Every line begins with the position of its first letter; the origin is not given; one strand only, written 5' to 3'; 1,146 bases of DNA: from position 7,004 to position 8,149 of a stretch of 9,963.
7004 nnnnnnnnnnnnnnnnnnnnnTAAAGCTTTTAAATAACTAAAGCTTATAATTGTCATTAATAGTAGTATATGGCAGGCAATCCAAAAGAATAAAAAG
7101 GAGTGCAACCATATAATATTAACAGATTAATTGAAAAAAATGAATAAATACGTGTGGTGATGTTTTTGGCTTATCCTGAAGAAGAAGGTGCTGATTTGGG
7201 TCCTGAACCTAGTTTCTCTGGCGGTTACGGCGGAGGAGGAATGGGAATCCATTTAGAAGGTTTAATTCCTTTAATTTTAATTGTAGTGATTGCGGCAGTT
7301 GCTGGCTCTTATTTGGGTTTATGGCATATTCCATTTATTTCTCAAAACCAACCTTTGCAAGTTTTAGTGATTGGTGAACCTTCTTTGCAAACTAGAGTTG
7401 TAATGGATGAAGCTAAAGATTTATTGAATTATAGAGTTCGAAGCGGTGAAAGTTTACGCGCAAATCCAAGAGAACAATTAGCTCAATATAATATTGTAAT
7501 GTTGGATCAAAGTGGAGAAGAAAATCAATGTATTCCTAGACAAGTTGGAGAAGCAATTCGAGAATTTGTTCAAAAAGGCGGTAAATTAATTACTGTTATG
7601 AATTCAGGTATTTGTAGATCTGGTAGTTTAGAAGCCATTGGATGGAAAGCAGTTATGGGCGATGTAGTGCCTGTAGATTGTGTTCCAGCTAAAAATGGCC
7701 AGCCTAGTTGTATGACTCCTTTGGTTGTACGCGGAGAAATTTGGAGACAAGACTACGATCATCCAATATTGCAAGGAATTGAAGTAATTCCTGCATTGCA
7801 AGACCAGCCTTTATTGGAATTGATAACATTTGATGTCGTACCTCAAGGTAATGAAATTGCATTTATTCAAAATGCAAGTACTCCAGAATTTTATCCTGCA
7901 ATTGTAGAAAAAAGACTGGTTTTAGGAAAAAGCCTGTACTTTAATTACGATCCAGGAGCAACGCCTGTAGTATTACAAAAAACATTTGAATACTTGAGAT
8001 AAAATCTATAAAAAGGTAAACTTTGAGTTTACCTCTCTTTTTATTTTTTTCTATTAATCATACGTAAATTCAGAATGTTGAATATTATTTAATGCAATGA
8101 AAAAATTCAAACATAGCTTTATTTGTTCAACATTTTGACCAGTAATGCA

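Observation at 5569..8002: Two diverged membrane-anchored paralogues bracketing a translationally coupled, extremely basic small protein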

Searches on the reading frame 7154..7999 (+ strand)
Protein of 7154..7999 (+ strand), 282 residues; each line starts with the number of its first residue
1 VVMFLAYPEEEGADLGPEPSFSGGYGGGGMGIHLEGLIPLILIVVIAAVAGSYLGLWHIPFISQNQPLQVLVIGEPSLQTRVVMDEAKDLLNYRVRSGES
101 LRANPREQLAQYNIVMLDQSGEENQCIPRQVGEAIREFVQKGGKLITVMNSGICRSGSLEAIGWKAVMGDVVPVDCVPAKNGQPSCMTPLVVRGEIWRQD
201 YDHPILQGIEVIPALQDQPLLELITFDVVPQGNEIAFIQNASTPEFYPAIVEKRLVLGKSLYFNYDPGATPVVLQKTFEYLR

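Call 4: search_protein_families(library=pfam, proteins=[window:7154-7999:+], max_evalue=1)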
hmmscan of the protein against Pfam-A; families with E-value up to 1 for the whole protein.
window:7154-7999:+ (282 aa): 3 families
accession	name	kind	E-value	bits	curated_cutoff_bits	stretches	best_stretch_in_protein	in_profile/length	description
PF06283.17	ThuA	-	0.00069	20.4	33.4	1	106-264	45-185/209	Trehalose utilisation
PF07090.17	GATase1_like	-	0.027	14.5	27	1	123-210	89-170/247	Putative glutamine amidotransferase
PF08532.16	Glyco_hydro_42M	-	0.28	11.1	25.8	1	125-153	67-95/207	Beta-galactosidase trimerisation domain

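Call 6: find_homologous_proteins(query=window:7154-7999:+)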
Query window:7154-7999:+ (282 aa): 107 proteins with E <= 0.001 among 1416 candidates.
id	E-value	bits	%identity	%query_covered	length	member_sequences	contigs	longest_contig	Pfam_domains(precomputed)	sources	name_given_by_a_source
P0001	3.4e-167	573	89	99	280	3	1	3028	-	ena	-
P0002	1.4e-124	433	68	99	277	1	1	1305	-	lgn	-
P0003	4.8e-103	363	59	99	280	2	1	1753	-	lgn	-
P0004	4.8e-96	340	60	90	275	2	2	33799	-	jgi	-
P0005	7.1e-96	339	56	99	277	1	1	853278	-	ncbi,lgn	-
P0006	6.4e-93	329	54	98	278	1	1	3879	-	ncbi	-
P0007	1.5e-91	325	55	98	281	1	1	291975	-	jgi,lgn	jgi:hypothetical protein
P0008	4.3e-91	323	57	97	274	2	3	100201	-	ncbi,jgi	-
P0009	4.9e-91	323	53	98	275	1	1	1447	-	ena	-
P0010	3.8e-89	317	54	90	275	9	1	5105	-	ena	-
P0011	5.3e-89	316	55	97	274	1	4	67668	-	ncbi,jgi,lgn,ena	-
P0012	4.7e-88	313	53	99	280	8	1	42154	-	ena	-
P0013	6.6e-87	310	54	99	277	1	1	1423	-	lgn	-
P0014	6.4e-85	303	49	97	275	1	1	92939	-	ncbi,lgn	-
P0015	4.2e-84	300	52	98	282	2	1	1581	-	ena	-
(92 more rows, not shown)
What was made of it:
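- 7160..8002 (+): Paralogue C (280 aa from ATG 7160; ORF opens at GTG 7154; TTG 7166 also possible). It has an acidic cytoplasmic tail, a TM anchor carrying an E-G-L-I-P motif (residues 35-39; AF2 helix 37-53 in 282-aa numbering), then a ThuA/GH42-B-like ectodomain. 107 homologues, all 'hypothetical' (call 6).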

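Call 17: find_encoding_contigs(protein=P0001, flank=5000, max_places=3)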
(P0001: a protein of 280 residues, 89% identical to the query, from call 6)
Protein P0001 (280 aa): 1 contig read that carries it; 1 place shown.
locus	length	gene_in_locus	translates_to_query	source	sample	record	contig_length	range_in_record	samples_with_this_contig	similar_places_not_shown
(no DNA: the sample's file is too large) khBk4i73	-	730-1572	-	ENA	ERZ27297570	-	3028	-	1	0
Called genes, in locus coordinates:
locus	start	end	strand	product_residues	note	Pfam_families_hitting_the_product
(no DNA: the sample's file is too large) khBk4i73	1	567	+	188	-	?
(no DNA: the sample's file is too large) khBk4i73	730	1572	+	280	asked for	-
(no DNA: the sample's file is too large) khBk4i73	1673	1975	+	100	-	PF01918:Alba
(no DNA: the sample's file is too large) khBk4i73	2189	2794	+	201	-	-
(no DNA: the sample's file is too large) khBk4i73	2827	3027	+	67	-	?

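Call 22: predict_structure(alignment_id=A2)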
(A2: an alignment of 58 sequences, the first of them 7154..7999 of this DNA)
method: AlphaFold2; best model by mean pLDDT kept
length: 282 residues; sequences in the alignment: 58
mean_pLDDT: 89.4   pTM: 0.79
mean pLDDT of the five models: 89.4, 89.3, 89.2, 89.2, 88.9
residues with pLDDT >= 90: 214; 70-90: 26; 50-70: 32; < 50: 10
segments of 3 or more residues with pLDDT < 50: 25-28
pLDDT, mean of each block of 10 residues (from residue 1): 62 51 51 74 86 67 77 98 97 97 97 98 97 98 98 93 96 95 94 98 97 96 98 98 98 97 99 98 94
secondary structure, 60 per line:
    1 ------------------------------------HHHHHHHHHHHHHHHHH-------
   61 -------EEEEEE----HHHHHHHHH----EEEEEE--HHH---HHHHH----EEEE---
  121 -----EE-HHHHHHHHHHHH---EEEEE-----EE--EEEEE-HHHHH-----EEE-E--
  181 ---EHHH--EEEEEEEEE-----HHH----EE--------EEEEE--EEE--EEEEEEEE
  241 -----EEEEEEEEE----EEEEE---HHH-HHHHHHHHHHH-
elements in order: H37-53 E68-73 H78-86 E91-96 H105-109 E114-117 H129-140 E144-148 E158-162 H164-168 E174-176 E190-198 E221-225 E228-230 E233-240 E246-254 E259-263 H271-281
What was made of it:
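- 7160..8002 (+): AF2 pLDDT 89.4, pTM 0.79 (call 22).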

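Call 27: fold_search(model_id=the predicted structure, library=pdb)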
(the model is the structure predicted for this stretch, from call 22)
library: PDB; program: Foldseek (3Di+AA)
matches with E <= 10: 1361; with E <= 0.001: 110
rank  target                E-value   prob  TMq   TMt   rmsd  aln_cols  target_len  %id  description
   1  1t0b_A                4.9e-09  1.00  0.48  0.55   5.5       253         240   14  Structure of ThuA-like protein from Bacillus stearothermophilus (released 2004-08-03)
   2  1t0b_F                2.7e-08  1.00  0.48  0.55   5.4       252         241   16  Structure of ThuA-like protein from Bacillus stearothermophilus (released 2004-08-03)
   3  1t0b_G                4.7e-08  1.00  0.48  0.55   5.4       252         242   15  Structure of ThuA-like protein from Bacillus stearothermophilus (released 2004-08-03)
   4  3tts_A                3.7e-07  1.00  0.52  0.23   4.4       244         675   15  Crystal structure of beta-galactosidase from Bacillus circulans sp. alkalophilus (released 2012-03-21)
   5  5xb7_F                4.8e-07  1.00  0.49  0.22   5.3       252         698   13  GH42 alpha-L-arabinopyranosidase from Bifidobacterium animalis subsp. lactis Bl-04 (released 2017-11-01)
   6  5e9a_A                5.7e-07  1.00  0.45  0.21   5.8       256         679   11  Crystal structure analysis of the cold-adamped beta-galactosidase from Rahnella sp. R3 (released 2016-10-26)
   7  5xb7_E                6.9e-07  1.00  0.48  0.22   5.2       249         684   13  GH42 alpha-L-arabinopyranosidase from Bifidobacterium animalis subsp. lactis Bl-04 (released 2017-11-01)
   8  5e9a_B                6.9e-07  1.00  0.48  0.22   5.4       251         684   12  Crystal structure analysis of the cold-adamped beta-galactosidase from Rahnella sp. R3 (released 2016-10-26)
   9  5xb7_C                7.4e-07  1.00  0.48  0.22   5.7       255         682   13  GH42 alpha-L-arabinopyranosidase from Bifidobacterium animalis subsp. lactis Bl-04 (released 2017-11-01)
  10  5xb7_B                1.0e-06  1.00  0.49  0.22   5.2       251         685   13  GH42 alpha-L-arabinopyranosidase from Bifidobacterium animalis subsp. lactis Bl-04 (released 2017-11-01)
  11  5xb7_A                1.3e-06  1.00  0.48  0.22   5.2       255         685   13  GH42 alpha-L-arabinopyranosidase from Bifidobacterium animalis subsp. lactis Bl-04 (released 2017-11-01)
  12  5xb7_D                1.3e-06  1.00  0.47  0.21   5.3       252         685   13  GH42 alpha-L-arabinopyranosidase from Bifidobacterium animalis subsp. lactis Bl-04 (released 2017-11-01)
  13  5dfa_B                2.4e-06  1.00  0.49  0.22   4.5       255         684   12  3D structure of the E323A catalytic mutant of Gan42B, a GH42 beta-galactosidase from G. stearothermophilus (released 2015-12-09)
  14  4oif_B                2.9e-06  1.00  0.49  0.22   4.4       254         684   12  3D structure of Gan42B, a GH42 beta-galactosidase from G. (released 2015-02-04)
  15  4ucf_C                2.9e-06  1.00  0.46  0.20   8.1       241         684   16  Crystal structure of Bifidobacterium bifidum beta-galactosidase in complex with alpha-galactose (released 2016-01-20)
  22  2a9v_C                6.6e-06  1.00  0.41  0.55   5.8       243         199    9  Crystal structure of a putative gmp synthase subunit a protein (ta0944m) from thermoplasma acidophilum at 2.45 A resol (released 2005-08-02)
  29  2a9v_A                1.6e-05  1.00  0.42  0.56   5.8       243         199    9  Crystal structure of a putative gmp synthase subunit a protein (ta0944m) from thermoplasma acidophilum at 2.45 A resol (released 2005-08-02)
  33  2a9v_B                4.6e-05  1.00  0.41  0.55   5.8       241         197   10  Crystal structure of a putative gmp synthase subunit a protein (ta0944m) from thermoplasma acidophilum at 2.45 A resol (released 2005-08-02)
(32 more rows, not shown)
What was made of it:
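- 7160..8002 (+): Foldseek hits: 1t0b ThuA-like at 4.9e-9, GH42 domain B at about 4e-7, GATase 2a9v at 6.6e-6 (call 27).
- The best structural hit of C is a ThuA-like protein (call 27).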

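Call 29: search_solved_structures(query=A2, max_evalue=10, show_alignments=3)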
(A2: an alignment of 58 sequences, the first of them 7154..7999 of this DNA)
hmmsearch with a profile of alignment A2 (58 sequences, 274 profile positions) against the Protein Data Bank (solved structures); distinct sequences matched with E-value up to 10: 5.
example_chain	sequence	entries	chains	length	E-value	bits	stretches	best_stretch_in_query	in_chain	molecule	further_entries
5dfa_A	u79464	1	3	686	0.5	12.5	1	126-191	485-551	Beta-galactosidase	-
4oif_A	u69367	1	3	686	0.5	12.5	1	126-191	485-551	Beta-galactosidase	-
5e9a_A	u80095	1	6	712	1.2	11.2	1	101-150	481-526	Beta-galactosidase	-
3tts_A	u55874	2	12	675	1.3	11.1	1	96-164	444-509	Beta-galactosidase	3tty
2gk3_A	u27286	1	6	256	1.4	11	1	100-211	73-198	putative cytoplasmic protein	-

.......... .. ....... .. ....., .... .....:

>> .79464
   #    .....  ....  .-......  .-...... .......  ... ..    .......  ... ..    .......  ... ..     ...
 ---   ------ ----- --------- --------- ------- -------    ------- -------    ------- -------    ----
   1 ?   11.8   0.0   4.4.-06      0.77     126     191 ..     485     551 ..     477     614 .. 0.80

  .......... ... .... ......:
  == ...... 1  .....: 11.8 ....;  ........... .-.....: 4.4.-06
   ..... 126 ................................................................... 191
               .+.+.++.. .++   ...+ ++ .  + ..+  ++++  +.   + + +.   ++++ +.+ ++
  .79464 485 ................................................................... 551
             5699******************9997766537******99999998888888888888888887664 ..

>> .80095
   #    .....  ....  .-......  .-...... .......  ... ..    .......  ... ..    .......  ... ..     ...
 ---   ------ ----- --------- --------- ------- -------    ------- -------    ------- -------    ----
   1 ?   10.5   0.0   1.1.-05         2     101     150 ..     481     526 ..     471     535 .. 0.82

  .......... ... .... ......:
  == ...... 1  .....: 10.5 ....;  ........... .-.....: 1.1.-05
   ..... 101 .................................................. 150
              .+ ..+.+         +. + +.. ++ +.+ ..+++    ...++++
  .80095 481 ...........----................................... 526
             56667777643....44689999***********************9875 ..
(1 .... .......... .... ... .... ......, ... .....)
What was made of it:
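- Closest known: GH42 beta-galactosidase domain B. Same: It is the closest match at sequence level: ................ against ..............GW (call 29).
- C's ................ aligns to the non-catalytic GH42 motif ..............GW (call 29). The S-G-I motif is shared with the non-catalytic GH42 domain B (call 29).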

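Call 31: search_protein_families(library=pfam, alignment_id=A2, max_evalue=0.1)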
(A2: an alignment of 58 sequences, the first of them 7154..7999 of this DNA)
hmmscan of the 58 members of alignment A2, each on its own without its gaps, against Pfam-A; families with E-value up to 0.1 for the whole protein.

A. member 1, window:7154-7999:+ (282 aa): 2 families
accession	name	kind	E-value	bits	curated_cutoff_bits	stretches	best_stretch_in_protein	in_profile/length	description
PF06283.17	ThuA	-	0.00069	20.4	33.4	1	106-264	45-185/209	Trehalose utilisation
PF07090.17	GATase1_like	-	0.027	14.5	27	1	123-210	89-170/247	Putative glutamine amidotransferase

B. families by the number of members that match (of 58 scanned): 21 families
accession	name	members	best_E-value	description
PF08532.16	Glyco_hydro_42M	33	6.6e-05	Beta-galactosidase trimerisation domain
PF06283.17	ThuA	32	2.9e-06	Trehalose utilisation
PF07090.17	GATase1_like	11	0.00014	Putative glutamine amidotransferase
PF22369.2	GLMA_2nd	11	0.00017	GLMA-like, second domain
PF09960.14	DUF2194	6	0.006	Uncharacterised protein conserved in bacteria (DUF2194)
PF24157.1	DUF7408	5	0.0035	Domain of unknown function (DUF7408)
PF14258.12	DUF4350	2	0.0089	Domain of unknown function (DUF4350)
PF03059.22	NAS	2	0.017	Nicotianamine synthase protein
PF13828.11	DUF4190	1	9.9e-10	Domain of unknown function (DUF4190)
PF20448.3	DUF6705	1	7.7e-05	Family of unknown function (DUF6705)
PF18692.7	DUF5640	1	0.00018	Family of unknown function (DUF5640)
PF22403.1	DUF6981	1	0.0013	Domain of unknown function (DUF6981)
PF23355.1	IFT52_GIFT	1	0.0023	IFT52 GIFT domain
PF18949.5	DUF5693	1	0.014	Family of unknown function (DUF5693)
PF10131.15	PTPS_related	1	0.023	6-pyruvoyl-tetrahydropterin synthase related domain; membrane protein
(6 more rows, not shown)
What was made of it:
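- On GIFT domain / OST48-Wbp1-like: IFT52_GIFT is hit by 1 of 58 C members (call 31).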

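Call 43: search_protein_families(library=ncbifam, proteins=[window:7160-7999:+], max_evalue=1)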
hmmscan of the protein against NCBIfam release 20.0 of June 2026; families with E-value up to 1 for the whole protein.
window:7160-7999:+ (280 aa): 0 families

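Call 44: search_protein_families(library=phrogs, proteins=[window:7160-7999:+], max_evalue=1)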
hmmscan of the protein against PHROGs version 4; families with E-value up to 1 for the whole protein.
window:7160-7999:+ (280 aa): 1 family
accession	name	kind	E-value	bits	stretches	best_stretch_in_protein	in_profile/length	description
phrog_23992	-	unknown function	0.23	12.7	1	135-176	17-58/92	-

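Call 45: search_protein_representatives(alignment_id=A2)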
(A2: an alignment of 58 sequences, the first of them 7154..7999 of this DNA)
Query: 58 sequences, 274 profile positions. Proteins with E-value up to 0.001 (for the whole library): 216; up to 1e-10: 147; up to 1e-30: 64. The best 150 are listed.
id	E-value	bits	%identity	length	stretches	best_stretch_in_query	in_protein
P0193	4.1e-108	376.9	-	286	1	1-273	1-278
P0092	3.2e-100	350.9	-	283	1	1-273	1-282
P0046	1.3e-99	349.0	-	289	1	6-274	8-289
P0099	1.8e-91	322.3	-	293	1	15-274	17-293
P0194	2.6e-91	321.7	-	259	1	29-273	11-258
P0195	1.4e-90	319.3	-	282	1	3-274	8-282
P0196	2.1e-89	315.5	-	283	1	1-273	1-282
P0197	9.0e-88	310.1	-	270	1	25-274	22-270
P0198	1.5e-87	309.4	-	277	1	1-274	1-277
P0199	2.1e-86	305.7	-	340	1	58-273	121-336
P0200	1.6e-83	296.2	-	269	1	30-274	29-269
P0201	5.7e-83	294.4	-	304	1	2-274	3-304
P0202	7.4e-83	294.0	-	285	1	1-273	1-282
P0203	9.7e-82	290.3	-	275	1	32-274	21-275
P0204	5.1e-79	281.4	-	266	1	58-274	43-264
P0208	4.6e-75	268.5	-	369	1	56-274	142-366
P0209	1.0e-74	267.4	-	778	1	62-274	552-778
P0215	4.7e-71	255.3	-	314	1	41-273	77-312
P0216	6.6e-69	248.3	-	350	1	56-273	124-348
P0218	2.6e-67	243.0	-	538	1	59-273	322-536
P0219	9.4e-66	237.9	-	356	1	51-273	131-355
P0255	1.1e-28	116.4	-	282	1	22-273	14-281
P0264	2.6e-25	105.3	-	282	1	23-273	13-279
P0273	9.2e-24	100.2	-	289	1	23-273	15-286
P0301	2.6e-18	82.3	-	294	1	22-273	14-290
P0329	7.6e-15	70.9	-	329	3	81-233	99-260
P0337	1.4e-10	56.9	-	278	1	60-273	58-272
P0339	5.6e-10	55.0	-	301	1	21-266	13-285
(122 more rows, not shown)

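Call 47: list_cluster_members(proteins=[P0255, P0264, P0273, P0301, P0329, P0209, P0218, P0199, P0337, P0339])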
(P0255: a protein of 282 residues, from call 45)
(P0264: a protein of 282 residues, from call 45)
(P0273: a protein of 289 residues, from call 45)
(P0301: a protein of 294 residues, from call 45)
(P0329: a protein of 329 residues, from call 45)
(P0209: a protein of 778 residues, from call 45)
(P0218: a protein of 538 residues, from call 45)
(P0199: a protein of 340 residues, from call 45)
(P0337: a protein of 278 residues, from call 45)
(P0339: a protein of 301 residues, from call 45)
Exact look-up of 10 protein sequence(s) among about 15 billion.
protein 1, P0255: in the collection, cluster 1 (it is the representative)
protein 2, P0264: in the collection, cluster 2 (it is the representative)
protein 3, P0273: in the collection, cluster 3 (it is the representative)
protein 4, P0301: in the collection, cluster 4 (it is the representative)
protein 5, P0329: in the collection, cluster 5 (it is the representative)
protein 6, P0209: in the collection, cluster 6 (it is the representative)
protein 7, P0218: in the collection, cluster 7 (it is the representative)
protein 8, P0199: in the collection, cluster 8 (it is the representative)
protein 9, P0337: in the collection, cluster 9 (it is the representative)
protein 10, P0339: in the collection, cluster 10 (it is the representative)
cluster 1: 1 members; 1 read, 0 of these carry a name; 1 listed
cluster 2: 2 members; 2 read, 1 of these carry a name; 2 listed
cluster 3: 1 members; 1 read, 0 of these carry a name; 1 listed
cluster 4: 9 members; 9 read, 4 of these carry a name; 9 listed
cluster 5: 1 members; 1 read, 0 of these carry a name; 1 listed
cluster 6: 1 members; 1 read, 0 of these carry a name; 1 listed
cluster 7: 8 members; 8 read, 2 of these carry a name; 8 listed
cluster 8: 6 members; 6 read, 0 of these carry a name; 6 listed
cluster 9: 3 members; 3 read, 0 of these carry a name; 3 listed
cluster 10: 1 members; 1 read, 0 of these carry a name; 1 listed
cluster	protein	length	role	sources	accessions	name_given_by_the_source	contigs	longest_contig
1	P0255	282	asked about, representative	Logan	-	-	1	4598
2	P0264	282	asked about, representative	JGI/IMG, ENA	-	-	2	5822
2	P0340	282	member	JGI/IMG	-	hypothetical protein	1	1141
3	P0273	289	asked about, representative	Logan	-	-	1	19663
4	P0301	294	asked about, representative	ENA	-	-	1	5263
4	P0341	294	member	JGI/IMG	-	hypothetical protein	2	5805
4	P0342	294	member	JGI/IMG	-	hypothetical protein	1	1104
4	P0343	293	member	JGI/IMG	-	hypothetical protein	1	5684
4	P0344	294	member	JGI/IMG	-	hypothetical protein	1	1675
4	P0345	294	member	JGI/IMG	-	-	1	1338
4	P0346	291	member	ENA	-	-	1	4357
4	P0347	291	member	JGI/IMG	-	-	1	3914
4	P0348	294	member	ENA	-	-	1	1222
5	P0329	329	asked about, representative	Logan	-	-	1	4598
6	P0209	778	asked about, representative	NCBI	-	-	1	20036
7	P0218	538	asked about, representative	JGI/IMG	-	uncharacterized protein YpmB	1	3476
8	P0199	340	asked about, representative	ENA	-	-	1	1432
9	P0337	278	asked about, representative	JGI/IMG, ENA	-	-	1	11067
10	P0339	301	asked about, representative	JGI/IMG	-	-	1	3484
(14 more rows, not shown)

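Call 48: find_encoding_contigs(protein=P0255, flank=5000, max_places=2)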
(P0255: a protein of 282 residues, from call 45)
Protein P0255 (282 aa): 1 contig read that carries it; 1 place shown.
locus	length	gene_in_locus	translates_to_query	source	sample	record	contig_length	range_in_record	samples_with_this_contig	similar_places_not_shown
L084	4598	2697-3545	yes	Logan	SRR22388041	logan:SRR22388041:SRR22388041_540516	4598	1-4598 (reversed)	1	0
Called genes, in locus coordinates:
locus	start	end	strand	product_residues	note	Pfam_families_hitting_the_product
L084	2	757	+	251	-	?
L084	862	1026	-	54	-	PF03911:Sec61_beta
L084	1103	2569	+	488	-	-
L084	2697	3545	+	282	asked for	-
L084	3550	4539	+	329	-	-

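Call 49: find_encoding_contigs(protein=P0273, flank=8000, max_places=2)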
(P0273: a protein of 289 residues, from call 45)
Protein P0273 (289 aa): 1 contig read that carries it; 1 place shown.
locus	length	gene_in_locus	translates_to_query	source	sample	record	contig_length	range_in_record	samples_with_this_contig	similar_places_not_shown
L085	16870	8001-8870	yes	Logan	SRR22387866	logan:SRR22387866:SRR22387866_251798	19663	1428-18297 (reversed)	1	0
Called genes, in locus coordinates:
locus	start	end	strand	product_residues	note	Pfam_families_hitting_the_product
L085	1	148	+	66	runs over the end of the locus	PF00584:SecE (weak)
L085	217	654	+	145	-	PF03439:Spt5-NGN, PF00467:KOW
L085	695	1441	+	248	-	PF03946:Ribosomal_L11_N, PF00298:Ribosomal_L11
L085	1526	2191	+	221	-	PF00687:Ribosomal_L1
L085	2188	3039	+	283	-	PF00466:Ribosomal_L10, PF17777:RL10P_insert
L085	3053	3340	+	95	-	PF00428:Ribosomal_60s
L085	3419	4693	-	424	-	PF23023:Anti-Pycsar_Apyc1 (weak), PF12706:Lactamase_B_2 (faint), PF16661:Lactamase_B_6 (weak), PF10996:Beta-Casp, PF07521:RMMBL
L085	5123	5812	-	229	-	PF07853:DUF1648, PF13630:SdpI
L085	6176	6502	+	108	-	-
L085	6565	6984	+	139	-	-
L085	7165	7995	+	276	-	-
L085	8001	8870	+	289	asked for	-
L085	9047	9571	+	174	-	PF00827:Ribosomal_L15e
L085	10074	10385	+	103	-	-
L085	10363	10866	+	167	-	PF01876:RNase_P_p30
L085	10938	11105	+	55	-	-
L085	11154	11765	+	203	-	PF18765:Polbeta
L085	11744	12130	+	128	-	-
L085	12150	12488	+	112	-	PF04266:ASCH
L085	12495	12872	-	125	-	PF01850:PIN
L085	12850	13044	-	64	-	-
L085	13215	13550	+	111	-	PF01900:RNase_P_Rpp14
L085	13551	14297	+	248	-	PF10584:Proteasome_A_N, PF00227:Proteasome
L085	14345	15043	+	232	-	PF01172:SBDS_N, PF09377:SBDS_domain_II, PF20268:SBDS_C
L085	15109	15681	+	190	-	-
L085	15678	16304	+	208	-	-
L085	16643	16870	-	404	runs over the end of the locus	PF13173:AAA_14 (weak)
